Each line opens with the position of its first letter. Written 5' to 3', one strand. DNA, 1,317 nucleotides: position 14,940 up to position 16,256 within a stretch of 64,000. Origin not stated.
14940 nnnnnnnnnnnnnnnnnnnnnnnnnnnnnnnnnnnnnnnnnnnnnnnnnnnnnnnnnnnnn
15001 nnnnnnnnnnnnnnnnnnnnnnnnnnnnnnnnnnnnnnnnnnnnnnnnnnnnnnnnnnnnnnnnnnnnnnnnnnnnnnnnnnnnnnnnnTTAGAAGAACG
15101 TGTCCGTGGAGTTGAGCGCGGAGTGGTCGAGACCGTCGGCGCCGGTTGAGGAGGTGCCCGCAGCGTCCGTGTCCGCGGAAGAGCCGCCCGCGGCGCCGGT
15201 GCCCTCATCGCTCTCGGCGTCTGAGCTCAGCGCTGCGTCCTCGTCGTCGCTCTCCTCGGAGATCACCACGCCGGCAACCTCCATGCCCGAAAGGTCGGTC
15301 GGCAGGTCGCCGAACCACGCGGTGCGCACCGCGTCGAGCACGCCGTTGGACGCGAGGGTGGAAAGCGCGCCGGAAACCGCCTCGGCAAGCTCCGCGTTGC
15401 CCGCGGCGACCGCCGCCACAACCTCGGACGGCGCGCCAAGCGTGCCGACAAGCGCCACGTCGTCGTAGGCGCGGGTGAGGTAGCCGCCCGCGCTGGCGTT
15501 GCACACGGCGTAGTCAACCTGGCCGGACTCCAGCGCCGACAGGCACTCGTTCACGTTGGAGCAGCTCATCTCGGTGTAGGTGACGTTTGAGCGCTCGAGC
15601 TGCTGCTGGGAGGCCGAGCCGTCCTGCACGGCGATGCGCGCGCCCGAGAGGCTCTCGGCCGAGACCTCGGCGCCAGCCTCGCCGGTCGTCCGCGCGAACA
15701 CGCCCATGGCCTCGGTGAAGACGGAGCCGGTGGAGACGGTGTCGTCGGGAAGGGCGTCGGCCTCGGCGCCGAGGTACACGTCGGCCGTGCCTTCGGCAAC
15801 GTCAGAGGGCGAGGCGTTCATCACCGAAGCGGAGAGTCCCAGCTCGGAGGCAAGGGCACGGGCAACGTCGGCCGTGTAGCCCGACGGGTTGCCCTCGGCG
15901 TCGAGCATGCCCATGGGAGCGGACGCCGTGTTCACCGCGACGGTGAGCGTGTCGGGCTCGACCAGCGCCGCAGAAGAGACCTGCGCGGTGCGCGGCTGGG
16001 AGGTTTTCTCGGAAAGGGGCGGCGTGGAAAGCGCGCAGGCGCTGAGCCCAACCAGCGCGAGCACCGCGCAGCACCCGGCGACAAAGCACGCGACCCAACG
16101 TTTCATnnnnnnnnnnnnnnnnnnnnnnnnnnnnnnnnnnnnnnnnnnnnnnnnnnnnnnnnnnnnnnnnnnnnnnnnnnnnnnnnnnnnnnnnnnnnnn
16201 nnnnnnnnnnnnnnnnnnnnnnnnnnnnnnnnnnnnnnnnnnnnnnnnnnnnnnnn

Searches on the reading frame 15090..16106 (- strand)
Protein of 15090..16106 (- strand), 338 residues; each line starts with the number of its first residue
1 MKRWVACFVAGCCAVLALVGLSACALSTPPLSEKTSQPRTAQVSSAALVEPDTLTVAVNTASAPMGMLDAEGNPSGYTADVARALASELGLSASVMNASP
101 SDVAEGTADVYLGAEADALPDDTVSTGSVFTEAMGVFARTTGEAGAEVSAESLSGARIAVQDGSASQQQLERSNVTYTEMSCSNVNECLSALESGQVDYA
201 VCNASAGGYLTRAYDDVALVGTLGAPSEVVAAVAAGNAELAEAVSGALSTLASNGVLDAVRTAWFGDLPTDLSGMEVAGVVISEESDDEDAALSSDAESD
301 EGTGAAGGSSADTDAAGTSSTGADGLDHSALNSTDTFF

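Call 23: find_encoding_contigs(protein=window:15090-16106:-, flank=4000, max_places=10)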
Protein window:15090-16106:- (338 aa): 13 contigs read that carry it; 5 places shown.
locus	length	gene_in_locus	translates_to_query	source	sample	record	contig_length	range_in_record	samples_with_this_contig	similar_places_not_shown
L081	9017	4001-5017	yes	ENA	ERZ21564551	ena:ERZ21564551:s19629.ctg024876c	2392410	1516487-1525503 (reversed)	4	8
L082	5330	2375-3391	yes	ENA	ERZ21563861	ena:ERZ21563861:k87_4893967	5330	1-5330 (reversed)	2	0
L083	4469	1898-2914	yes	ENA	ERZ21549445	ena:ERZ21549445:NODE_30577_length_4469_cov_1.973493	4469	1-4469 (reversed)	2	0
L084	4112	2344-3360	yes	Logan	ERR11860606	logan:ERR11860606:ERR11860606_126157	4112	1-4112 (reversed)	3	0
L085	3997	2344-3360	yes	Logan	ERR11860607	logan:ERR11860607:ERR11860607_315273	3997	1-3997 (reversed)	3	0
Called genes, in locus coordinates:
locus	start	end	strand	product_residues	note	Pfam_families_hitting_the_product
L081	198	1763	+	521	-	PF00512:HisKA, PF02518:HATPase_c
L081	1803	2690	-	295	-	PF18912:DZR_2 (faint), PF00156:Pribosyltran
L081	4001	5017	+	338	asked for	PF00497:SBP_bac_3 (weak)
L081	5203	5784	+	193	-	PF02482:Ribosomal_S30AE, PF16321:Ribosom_S30AE_C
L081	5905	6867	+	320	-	PF02645:DegV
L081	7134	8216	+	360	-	PF01488:Shikimate_DH, PF02826:2-Hacid_dh_C (weak), PF03446:NAD_binding_2, PF03807:F420_oxidored, PF14833:NAD_binding_11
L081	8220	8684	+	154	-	-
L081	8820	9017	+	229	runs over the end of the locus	-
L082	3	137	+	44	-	?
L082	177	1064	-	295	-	PF18912:DZR_2 (faint), PF00156:Pribosyltran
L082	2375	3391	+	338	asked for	PF00497:SBP_bac_3 (weak)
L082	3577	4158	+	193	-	PF02482:Ribosomal_S30AE, PF16321:Ribosom_S30AE_C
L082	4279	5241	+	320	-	PF02645:DegV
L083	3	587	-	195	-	?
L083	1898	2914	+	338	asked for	PF00497:SBP_bac_3 (weak)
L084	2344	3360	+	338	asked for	PF00497:SBP_bac_3 (weak)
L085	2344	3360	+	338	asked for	PF00497:SBP_bac_3 (weak)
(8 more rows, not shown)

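Call 29: find_homologous_proteins(query=window:15093-16106:-, max_evalue=1e-30)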
Query window:15093-16106:- (338 aa): 7 proteins with E <= 1e-30 among 8000 candidates.
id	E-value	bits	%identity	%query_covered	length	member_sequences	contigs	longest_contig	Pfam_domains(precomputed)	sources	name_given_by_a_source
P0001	4.5e-198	675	99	100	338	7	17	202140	PF00497.26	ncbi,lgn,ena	-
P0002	1.5e-183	627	91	100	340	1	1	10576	PF00497.26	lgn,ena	-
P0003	2.7e-94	334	54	92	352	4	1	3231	PF00497.26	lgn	-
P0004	8.9e-91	323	57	84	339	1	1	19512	PF00497.26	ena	-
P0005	6.3e-58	215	48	77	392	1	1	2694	PF00497.26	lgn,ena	-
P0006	1.9e-51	194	40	80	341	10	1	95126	PF00497.26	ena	-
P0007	1.8e-50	190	40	80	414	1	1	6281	PF00497.26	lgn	-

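Call 30: find_encoding_contigs(protein=P0002, flank=5000, max_places=6)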
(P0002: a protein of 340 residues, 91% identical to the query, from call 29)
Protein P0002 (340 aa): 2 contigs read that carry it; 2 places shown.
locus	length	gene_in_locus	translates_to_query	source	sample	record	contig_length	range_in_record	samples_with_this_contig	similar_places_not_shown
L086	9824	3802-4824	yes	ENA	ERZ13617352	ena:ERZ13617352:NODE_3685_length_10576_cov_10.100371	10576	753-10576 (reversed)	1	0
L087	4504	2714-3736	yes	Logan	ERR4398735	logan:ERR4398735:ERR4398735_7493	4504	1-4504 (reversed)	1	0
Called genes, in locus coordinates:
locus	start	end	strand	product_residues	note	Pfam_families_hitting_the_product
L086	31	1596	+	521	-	PF00512:HisKA, PF02518:HATPase_c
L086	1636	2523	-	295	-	PF18912:DZR_2 (faint), PF00156:Pribosyltran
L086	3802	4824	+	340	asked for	PF00497:SBP_bac_3 (weak)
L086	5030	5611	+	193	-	PF02482:Ribosomal_S30AE, PF16321:Ribosom_S30AE_C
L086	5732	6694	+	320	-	PF02645:DegV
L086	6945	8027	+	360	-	PF01488:Shikimate_DH, PF03446:NAD_binding_2, PF03807:F420_oxidored, PF14833:NAD_binding_11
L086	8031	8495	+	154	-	-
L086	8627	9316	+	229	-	-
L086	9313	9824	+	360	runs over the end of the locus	PF00180:Iso_dh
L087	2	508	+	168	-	?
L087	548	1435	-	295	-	PF18912:DZR_2 (faint), PF00156:Pribosyltran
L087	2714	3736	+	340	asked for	PF00497:SBP_bac_3 (weak)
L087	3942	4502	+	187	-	?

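Call 31: find_encoding_contigs(protein=P0001, flank=4000, max_places=10)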
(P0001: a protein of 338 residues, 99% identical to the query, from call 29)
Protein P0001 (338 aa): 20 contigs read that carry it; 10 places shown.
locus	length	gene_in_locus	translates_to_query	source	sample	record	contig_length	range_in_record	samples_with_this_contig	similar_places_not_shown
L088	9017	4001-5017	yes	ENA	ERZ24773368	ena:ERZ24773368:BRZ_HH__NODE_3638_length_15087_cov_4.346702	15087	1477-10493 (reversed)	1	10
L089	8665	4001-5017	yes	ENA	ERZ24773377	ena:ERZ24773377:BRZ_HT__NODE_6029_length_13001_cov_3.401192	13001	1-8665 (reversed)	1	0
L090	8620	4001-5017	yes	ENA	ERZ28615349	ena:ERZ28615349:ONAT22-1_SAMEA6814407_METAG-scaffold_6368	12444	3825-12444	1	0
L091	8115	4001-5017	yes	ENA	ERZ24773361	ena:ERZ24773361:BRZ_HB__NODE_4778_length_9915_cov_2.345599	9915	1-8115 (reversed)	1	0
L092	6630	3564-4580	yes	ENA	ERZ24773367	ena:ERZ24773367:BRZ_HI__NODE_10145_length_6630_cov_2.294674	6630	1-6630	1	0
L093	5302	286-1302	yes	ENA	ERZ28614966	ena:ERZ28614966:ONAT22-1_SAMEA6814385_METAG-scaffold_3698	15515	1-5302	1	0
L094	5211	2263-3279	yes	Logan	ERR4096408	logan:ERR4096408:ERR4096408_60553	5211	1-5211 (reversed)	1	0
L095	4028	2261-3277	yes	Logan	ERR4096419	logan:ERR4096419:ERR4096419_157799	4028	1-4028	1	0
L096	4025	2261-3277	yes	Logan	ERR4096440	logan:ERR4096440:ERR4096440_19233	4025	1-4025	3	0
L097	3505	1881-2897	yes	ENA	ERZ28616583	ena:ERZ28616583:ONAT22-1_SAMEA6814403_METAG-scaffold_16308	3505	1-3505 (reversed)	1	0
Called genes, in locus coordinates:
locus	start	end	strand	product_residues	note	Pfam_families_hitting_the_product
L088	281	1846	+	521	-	PF00512:HisKA, PF02518:HATPase_c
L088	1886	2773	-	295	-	PF18912:DZR_2 (faint), PF00156:Pribosyltran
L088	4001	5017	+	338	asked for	PF00497:SBP_bac_3 (weak)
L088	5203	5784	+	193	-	PF02482:Ribosomal_S30AE, PF16321:Ribosom_S30AE_C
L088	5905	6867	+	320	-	PF02645:DegV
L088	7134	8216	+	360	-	PF01488:Shikimate_DH, PF02826:2-Hacid_dh_C (weak), PF03446:NAD_binding_2, PF03807:F420_oxidored, PF14833:NAD_binding_11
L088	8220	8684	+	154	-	-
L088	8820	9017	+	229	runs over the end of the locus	-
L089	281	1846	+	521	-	PF00512:HisKA, PF02518:HATPase_c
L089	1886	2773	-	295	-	PF18912:DZR_2 (faint), PF00156:Pribosyltran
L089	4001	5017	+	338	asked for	PF00497:SBP_bac_3 (weak)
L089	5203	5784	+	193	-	PF02482:Ribosomal_S30AE, PF16321:Ribosom_S30AE_C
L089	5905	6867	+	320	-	PF02645:DegV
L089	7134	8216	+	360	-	PF01488:Shikimate_DH, PF02826:2-Hacid_dh_C (weak), PF03446:NAD_binding_2, PF03807:F420_oxidored, PF14833:NAD_binding_11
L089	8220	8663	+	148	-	?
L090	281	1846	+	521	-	PF00512:HisKA, PF02518:HATPase_c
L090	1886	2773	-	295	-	PF18912:DZR_2 (faint), PF00156:Pribosyltran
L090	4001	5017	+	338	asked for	PF00497:SBP_bac_3 (weak)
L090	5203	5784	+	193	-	PF02482:Ribosomal_S30AE, PF16321:Ribosom_S30AE_C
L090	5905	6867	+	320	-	PF02645:DegV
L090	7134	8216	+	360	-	PF01488:Shikimate_DH, PF02826:2-Hacid_dh_C (weak), PF03446:NAD_binding_2, PF03807:F420_oxidored, PF14833:NAD_binding_11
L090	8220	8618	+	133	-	?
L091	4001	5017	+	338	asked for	PF00497:SBP_bac_3 (weak)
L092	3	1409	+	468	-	?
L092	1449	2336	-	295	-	PF18912:DZR_2 (faint), PF00156:Pribosyltran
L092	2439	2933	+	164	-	-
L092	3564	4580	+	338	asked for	PF00497:SBP_bac_3 (weak)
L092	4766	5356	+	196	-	PF02482:Ribosomal_S30AE, PF16321:Ribosom_S30AE_C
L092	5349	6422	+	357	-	PF02645:DegV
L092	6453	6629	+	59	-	?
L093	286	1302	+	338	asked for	PF00497:SBP_bac_3 (weak)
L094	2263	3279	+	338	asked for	PF00497:SBP_bac_3 (weak)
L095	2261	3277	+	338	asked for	PF00497:SBP_bac_3 (weak)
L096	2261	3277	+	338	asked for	PF00497:SBP_bac_3 (weak)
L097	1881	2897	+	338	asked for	PF00497:SBP_bac_3 (weak)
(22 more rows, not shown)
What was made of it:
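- One assembly's gene caller called a 164-aa product here (call 31, L092).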

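Call 35: find_encoding_contigs(protein=P0004, flank=5000, max_places=3)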
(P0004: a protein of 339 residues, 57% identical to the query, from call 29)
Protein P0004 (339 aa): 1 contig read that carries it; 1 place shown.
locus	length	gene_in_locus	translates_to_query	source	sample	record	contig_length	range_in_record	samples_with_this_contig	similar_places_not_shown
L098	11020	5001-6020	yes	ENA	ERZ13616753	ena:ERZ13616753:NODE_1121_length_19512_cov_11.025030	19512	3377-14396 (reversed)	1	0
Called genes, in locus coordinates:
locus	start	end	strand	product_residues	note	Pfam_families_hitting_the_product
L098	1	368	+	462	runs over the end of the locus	PF02517:Rce1-like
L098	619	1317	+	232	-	PF00072:Response_reg, PF00486:Trans_reg_C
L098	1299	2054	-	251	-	-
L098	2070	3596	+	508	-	PF00512:HisKA, PF02518:HATPase_c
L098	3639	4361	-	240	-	PF18912:DZR_2 (faint), PF00156:Pribosyltran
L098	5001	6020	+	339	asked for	PF00497:SBP_bac_3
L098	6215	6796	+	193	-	PF02482:Ribosomal_S30AE, PF16321:Ribosom_S30AE_C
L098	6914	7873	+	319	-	PF02645:DegV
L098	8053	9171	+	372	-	PF01488:Shikimate_DH, PF03446:NAD_binding_2, PF03807:F420_oxidored, PF14833:NAD_binding_11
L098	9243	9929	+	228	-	-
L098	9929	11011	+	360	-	PF00180:Iso_dh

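Call 36: find_encoding_contigs(protein=P0003, flank=5000, max_places=3)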
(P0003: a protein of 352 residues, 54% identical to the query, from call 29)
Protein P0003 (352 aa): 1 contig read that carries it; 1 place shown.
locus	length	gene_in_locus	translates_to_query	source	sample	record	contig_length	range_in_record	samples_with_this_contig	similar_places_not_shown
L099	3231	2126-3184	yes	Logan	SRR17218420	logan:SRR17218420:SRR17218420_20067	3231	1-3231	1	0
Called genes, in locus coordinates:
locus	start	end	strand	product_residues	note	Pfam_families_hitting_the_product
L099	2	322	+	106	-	?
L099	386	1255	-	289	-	PF00156:Pribosyltran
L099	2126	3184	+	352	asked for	PF00497:SBP_bac_3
